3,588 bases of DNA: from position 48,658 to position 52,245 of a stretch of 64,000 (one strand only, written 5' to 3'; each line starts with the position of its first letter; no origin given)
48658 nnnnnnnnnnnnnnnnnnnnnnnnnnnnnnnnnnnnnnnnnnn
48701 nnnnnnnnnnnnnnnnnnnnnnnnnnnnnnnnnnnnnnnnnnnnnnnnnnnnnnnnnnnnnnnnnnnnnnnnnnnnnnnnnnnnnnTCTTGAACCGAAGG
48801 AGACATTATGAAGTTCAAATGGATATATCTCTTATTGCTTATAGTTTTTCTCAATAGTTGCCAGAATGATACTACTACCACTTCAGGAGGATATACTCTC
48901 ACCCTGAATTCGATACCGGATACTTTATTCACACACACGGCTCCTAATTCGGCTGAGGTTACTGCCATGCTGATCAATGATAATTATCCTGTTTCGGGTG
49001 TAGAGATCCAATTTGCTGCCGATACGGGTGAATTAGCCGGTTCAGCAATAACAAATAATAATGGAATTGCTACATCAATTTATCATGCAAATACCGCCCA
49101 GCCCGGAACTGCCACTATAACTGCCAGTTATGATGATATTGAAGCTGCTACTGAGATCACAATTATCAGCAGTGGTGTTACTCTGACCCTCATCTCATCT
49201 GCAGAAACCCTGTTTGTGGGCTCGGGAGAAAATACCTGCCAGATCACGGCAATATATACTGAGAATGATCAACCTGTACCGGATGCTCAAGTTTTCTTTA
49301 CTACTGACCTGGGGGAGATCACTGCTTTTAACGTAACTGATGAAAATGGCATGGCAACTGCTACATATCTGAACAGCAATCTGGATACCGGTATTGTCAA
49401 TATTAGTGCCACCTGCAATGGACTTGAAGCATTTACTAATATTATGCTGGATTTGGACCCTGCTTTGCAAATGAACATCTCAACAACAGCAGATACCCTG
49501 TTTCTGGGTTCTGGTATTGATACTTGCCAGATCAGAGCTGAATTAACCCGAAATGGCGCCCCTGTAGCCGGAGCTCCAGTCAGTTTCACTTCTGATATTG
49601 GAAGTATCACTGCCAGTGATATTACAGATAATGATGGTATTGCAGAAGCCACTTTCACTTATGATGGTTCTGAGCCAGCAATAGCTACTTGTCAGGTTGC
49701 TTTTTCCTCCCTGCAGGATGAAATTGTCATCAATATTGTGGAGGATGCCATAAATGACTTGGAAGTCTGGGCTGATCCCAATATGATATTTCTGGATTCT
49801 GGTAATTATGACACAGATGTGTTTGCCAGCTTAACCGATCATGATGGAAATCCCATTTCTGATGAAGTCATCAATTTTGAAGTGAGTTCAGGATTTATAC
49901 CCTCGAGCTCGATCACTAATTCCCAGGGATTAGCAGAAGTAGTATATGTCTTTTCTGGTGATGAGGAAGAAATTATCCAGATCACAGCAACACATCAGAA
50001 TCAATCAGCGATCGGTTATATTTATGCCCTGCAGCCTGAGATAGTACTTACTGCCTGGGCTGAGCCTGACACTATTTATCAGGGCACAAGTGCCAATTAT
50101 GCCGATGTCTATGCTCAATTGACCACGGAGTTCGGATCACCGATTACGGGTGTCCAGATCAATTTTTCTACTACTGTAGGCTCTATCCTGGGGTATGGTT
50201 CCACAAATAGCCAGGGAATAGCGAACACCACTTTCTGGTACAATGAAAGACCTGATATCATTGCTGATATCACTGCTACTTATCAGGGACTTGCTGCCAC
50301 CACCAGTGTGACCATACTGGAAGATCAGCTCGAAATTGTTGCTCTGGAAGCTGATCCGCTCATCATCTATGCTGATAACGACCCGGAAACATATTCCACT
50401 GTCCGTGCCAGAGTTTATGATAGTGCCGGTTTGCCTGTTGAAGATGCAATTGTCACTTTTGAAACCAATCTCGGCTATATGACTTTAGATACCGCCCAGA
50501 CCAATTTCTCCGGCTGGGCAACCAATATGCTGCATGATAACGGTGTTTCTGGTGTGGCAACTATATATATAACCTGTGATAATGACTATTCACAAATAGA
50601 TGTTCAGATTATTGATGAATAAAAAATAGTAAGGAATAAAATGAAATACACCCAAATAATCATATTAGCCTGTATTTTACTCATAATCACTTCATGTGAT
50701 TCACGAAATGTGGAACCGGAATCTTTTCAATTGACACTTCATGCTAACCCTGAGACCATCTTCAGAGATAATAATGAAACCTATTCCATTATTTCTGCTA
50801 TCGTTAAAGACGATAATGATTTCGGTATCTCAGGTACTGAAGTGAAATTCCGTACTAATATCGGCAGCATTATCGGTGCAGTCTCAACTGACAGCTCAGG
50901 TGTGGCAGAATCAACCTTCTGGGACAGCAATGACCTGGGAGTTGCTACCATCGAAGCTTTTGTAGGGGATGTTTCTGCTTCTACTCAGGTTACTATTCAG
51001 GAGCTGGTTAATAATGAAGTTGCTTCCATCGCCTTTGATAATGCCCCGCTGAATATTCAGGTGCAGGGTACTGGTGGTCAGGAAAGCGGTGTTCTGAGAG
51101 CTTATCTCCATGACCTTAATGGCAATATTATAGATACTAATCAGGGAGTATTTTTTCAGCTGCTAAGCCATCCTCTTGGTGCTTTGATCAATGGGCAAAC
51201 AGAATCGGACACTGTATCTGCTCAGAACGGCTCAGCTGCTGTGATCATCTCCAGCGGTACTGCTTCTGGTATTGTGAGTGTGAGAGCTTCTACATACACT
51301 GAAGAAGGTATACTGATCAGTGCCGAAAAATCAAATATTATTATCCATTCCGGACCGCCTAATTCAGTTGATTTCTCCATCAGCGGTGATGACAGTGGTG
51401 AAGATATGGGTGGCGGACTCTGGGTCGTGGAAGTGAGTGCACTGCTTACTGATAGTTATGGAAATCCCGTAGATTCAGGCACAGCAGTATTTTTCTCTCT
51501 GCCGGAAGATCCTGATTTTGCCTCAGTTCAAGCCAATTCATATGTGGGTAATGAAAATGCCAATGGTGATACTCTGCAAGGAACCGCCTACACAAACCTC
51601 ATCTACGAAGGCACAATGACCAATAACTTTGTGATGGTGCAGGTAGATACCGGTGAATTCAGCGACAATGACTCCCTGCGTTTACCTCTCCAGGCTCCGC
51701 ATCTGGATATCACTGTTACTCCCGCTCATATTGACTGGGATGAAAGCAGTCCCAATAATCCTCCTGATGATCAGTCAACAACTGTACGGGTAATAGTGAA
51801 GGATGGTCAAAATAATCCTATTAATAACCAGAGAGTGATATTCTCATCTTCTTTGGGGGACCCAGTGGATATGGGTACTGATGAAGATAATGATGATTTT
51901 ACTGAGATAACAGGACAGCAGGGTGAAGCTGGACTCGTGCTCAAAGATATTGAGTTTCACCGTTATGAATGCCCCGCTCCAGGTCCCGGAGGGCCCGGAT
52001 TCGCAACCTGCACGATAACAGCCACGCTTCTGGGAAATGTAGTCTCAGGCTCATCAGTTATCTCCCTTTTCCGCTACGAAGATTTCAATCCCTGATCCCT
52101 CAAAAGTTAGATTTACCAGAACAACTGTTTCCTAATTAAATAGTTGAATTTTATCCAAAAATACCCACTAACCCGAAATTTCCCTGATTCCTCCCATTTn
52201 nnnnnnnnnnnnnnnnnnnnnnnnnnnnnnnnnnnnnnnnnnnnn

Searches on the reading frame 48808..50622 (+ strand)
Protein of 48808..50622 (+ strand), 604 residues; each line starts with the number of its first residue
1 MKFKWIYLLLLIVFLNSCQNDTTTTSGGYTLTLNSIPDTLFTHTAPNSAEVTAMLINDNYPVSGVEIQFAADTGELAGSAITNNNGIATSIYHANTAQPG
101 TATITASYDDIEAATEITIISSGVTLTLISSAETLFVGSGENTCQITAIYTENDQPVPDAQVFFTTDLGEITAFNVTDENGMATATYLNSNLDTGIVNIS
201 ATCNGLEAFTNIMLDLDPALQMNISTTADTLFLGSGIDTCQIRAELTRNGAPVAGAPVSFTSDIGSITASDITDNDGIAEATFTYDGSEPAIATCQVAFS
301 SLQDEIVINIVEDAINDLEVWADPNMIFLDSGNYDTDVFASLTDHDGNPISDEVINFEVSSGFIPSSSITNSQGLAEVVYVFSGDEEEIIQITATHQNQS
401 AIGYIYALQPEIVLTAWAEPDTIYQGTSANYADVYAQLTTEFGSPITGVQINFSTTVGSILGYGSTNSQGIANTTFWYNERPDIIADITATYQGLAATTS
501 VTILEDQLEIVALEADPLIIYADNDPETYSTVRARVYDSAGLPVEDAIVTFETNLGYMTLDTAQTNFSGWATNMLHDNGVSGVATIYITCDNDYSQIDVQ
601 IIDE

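Call 71: search_protein_families(library=pfam, proteins=[window:48808-50622:+], max_evalue=0.00001)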
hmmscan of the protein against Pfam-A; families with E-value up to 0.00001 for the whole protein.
window:48808-50622:+ (604 aa): 6 families
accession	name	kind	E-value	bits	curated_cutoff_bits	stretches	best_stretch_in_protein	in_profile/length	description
PF02369.22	Big_1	-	1.7e-44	150.3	34.9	4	137-205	12-82/93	Bacterial Ig-like domain (group 1)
PF09134.16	Invasin_D3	-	6.1e-24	84.8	33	0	513-593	7-85/98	Invasin, domain 3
PF11974.14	bMG3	-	4.4e-16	59.2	34.9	0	42-96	8-62/103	Bacterial alpha-2-macroglobulin MG3 domain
PF17789.7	MG4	-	9.7e-08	32.6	24.7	0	341-399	21-78/95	Macroglobulin domain MG4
PF13115.11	YtkA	-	1.4e-07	32.5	25.9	0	134-167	16-45/85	YtkA-like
PF13620.12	CarboxypepD_reg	-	2.2e-07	31.6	32.3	0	58-120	10-70/82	Carboxypeptidase regulatory-like domain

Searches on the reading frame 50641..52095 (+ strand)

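Call 36: search_protein_families(library=pfam, proteins=[window:50641-52095:+], max_evalue=0.001)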
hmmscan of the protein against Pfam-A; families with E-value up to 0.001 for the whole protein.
window:50641-52095:+ (484 aa): 2 families
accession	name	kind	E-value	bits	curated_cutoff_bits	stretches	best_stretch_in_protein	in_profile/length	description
PF02369.22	Big_1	-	6.3e-17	61.9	34.9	2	44-119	14-92/93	Bacterial Ig-like domain (group 1)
PF09134.16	Invasin_D3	-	6.7e-14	52.6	33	1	32-119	6-95/98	Invasin, domain 3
